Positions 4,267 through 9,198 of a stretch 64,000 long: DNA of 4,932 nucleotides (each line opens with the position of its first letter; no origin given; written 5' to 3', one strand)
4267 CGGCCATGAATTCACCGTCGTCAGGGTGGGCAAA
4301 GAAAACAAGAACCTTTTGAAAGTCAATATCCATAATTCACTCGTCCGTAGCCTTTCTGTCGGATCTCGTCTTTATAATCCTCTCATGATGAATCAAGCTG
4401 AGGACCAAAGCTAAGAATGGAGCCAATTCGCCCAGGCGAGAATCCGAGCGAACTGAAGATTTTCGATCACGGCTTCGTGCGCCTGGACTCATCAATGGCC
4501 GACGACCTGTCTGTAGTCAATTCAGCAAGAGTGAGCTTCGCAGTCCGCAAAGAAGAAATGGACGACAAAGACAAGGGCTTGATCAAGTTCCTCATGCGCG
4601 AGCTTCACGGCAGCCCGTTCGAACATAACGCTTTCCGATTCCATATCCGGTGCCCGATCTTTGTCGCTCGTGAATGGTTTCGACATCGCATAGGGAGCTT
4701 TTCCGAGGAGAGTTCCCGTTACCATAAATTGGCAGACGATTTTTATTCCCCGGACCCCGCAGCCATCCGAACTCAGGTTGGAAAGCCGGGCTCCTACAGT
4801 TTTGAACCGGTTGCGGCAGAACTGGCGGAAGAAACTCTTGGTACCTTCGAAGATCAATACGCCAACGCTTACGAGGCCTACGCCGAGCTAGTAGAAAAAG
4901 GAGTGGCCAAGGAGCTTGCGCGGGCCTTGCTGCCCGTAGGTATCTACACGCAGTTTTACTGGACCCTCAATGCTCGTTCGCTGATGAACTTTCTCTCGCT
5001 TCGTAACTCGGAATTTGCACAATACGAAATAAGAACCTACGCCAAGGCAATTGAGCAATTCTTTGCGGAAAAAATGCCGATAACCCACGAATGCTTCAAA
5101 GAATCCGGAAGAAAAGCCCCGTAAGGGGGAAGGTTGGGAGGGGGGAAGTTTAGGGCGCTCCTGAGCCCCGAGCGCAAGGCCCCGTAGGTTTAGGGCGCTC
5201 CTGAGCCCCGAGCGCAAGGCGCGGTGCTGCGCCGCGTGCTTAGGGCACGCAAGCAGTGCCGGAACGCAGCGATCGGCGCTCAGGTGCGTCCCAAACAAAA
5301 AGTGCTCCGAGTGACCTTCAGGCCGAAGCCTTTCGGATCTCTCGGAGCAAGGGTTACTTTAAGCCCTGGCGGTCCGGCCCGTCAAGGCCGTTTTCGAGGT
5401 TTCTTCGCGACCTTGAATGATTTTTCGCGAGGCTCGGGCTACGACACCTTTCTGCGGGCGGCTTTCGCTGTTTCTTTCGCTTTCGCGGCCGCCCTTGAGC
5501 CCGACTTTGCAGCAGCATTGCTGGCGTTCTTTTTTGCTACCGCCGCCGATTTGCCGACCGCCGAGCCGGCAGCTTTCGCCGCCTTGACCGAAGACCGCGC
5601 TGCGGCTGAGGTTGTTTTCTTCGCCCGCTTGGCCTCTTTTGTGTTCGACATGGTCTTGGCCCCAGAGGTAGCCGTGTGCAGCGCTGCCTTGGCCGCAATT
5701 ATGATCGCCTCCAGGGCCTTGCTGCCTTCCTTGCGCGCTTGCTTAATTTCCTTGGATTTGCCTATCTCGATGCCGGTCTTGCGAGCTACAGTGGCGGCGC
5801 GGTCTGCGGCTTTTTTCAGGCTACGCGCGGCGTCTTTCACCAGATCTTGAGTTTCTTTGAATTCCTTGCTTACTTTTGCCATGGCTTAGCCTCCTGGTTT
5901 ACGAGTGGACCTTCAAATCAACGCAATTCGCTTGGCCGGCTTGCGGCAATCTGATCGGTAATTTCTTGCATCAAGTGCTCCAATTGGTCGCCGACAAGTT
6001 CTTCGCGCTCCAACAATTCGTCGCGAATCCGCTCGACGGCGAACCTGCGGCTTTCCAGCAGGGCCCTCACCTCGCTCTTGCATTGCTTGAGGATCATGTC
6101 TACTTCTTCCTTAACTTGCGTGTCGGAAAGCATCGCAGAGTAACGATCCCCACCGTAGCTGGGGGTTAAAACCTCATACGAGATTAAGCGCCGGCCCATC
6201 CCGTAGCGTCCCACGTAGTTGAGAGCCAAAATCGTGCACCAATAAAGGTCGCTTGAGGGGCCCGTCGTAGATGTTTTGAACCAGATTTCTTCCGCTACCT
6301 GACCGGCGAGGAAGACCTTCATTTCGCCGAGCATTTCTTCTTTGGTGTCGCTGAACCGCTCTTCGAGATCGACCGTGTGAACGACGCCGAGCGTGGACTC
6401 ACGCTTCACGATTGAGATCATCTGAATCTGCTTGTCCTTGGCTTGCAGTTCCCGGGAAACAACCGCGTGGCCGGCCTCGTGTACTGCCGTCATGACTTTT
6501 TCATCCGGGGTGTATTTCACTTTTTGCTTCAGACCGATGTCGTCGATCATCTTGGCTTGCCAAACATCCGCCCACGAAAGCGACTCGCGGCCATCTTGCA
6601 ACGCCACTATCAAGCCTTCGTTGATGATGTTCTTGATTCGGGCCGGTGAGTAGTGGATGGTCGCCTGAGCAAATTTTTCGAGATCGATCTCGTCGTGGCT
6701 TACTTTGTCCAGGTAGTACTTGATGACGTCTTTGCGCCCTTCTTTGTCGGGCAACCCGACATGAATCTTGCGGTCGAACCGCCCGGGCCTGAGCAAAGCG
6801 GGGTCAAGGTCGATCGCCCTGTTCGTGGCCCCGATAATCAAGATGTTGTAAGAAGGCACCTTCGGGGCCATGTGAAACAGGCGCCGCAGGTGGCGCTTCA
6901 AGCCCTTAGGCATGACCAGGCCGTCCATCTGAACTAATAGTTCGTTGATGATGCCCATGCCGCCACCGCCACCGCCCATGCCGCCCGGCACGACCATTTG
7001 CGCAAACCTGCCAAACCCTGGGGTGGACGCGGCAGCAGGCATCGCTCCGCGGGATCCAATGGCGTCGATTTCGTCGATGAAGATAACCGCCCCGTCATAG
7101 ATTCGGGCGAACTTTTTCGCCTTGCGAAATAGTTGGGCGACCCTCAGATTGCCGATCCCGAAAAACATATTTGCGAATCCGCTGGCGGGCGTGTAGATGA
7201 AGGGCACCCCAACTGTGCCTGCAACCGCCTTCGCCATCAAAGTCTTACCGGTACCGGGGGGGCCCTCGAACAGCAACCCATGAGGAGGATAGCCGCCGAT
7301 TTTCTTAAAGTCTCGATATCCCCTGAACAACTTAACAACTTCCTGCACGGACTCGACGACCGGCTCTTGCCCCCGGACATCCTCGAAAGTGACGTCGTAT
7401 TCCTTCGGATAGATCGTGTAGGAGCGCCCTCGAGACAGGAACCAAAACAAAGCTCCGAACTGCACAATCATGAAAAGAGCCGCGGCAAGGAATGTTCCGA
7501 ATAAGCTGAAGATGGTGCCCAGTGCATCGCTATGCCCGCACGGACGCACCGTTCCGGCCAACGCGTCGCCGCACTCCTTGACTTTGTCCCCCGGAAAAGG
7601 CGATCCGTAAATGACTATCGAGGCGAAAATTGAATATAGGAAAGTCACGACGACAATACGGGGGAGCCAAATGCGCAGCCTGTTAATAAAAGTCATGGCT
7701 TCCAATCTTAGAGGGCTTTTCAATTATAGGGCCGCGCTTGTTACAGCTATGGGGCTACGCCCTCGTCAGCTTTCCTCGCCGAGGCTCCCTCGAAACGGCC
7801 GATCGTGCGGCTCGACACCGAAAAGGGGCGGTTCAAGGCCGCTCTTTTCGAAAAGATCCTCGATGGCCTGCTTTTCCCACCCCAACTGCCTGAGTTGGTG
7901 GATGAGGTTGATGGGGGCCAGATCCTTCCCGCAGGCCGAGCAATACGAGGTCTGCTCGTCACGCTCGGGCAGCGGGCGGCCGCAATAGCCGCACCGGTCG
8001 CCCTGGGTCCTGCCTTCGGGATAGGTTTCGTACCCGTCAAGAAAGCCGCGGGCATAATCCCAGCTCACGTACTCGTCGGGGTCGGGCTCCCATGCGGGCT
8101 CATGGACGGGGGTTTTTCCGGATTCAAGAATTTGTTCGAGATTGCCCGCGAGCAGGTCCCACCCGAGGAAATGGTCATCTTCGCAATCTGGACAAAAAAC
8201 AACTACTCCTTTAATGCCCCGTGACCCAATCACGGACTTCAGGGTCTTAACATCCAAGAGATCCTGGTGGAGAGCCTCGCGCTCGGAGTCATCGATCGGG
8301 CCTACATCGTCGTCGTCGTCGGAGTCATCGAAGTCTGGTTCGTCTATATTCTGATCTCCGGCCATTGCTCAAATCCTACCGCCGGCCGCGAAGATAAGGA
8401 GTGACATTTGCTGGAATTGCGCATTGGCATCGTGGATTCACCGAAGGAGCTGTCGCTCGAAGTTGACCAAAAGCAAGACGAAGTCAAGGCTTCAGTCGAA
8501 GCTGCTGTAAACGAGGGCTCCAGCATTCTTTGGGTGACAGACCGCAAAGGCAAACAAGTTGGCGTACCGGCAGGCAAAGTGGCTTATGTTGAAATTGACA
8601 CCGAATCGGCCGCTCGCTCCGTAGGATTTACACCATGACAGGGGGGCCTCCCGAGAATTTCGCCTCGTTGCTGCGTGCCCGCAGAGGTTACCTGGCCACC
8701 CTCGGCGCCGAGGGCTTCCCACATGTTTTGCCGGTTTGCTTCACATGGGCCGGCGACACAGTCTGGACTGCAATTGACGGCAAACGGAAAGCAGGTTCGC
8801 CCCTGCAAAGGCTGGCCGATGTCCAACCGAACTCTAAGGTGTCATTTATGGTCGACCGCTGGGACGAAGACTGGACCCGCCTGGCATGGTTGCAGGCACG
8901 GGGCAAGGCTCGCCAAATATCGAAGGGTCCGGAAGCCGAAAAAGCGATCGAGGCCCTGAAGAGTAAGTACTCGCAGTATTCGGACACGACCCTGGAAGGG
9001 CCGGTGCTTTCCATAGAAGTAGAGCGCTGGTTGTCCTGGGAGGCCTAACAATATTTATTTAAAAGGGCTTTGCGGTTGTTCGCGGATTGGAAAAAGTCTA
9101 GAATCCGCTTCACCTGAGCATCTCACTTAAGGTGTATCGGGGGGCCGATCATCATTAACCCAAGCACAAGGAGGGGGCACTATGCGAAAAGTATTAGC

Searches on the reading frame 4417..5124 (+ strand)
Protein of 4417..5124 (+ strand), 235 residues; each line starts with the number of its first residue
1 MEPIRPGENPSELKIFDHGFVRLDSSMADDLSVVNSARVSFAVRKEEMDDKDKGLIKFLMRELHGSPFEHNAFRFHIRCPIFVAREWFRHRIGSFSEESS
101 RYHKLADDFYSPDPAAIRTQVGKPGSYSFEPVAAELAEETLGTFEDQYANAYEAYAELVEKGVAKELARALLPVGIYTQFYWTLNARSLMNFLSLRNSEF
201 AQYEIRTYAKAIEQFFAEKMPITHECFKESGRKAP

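Call 11: search_protein_families(library=pfam, proteins=[window:4417-5124:+], max_evalue=0.001)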
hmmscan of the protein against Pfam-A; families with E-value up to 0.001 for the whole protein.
window:4417-5124:+ (235 aa): 1 family
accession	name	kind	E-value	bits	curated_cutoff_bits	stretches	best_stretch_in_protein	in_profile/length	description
PF02511.20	Thy1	-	2.6e-54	184.4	24.8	1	27-221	6-190/191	Thymidylate synthase complementing protein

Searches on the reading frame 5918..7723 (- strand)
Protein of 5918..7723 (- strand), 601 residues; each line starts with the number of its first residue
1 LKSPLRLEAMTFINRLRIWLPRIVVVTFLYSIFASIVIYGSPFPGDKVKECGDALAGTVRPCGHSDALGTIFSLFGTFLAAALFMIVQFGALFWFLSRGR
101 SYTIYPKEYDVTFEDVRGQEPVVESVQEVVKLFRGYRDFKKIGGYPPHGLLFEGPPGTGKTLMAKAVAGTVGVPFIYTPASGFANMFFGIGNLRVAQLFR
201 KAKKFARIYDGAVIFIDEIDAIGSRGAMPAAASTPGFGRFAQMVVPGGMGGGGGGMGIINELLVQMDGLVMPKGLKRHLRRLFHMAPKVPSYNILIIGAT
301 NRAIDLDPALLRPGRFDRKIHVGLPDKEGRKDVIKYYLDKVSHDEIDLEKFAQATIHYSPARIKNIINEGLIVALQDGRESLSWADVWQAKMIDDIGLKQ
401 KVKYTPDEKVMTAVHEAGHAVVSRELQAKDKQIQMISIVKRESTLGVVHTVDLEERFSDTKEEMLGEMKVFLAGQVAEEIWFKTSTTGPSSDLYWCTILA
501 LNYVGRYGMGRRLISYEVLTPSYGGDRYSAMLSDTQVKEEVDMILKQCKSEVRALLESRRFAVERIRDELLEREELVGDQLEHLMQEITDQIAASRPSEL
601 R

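Call 11: search_protein_families(library=pfam, proteins=[window:5918-7723:-], max_evalue=0.001)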
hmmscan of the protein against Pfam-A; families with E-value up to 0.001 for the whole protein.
window:5918-7723:- (601 aa): 4 families
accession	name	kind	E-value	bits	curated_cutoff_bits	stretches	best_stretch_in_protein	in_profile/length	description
PF01434.24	Peptidase_M41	-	2.3e-30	106.3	29.9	1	405-584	4-191/191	Peptidase family M41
PF00004.35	AAA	-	1.2e-28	100.6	21.2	1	150-323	1-130/131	ATPase family associated with various cellular activities (AAA)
PF17862.7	AAA_lid_3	-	1.8e-05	24.6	27.2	1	346-386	2-42/45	AAA+ lid domain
PF07728.20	AAA_5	-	7.6e-05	23.2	22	0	150-222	2-78/139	AAA domain (dynein-related subfamily)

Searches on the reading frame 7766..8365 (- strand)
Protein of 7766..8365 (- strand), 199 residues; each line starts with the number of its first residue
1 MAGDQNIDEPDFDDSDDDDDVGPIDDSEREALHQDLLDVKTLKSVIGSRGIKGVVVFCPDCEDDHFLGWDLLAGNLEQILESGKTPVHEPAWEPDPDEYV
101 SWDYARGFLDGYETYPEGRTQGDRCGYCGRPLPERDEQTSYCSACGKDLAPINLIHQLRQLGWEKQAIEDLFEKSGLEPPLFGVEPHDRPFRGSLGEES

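Call 11: search_protein_families(library=pfam, proteins=[window:7766-8365:-], max_evalue=0.001)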
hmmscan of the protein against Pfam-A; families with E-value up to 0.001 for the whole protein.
window:7766-8365:- (199 aa): 1 family
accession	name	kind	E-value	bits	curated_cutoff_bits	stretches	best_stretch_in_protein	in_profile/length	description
PF17252.7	DUF5319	-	6e-36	123.8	27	1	16-113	22-119/121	Family of unknown function (DUF5319)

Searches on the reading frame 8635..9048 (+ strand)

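Call 11: search_protein_families(library=pfam, proteins=[window:8635-9048:+], max_evalue=0.001)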
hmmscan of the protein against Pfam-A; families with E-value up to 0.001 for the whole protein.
window:8635-9048:+ (137 aa): 2 families
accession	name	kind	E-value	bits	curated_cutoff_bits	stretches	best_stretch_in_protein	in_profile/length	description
PF01243.27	PNPOx_N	-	3.2e-12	47.3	28.1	1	11-135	8-119/120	Pyridoxamine 5'-phosphate oxidase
PF12900.13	Pyridox_ox_2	-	1.7e-06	28.5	27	1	16-114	13-109/140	Pyridoxamine 5'-phosphate oxidase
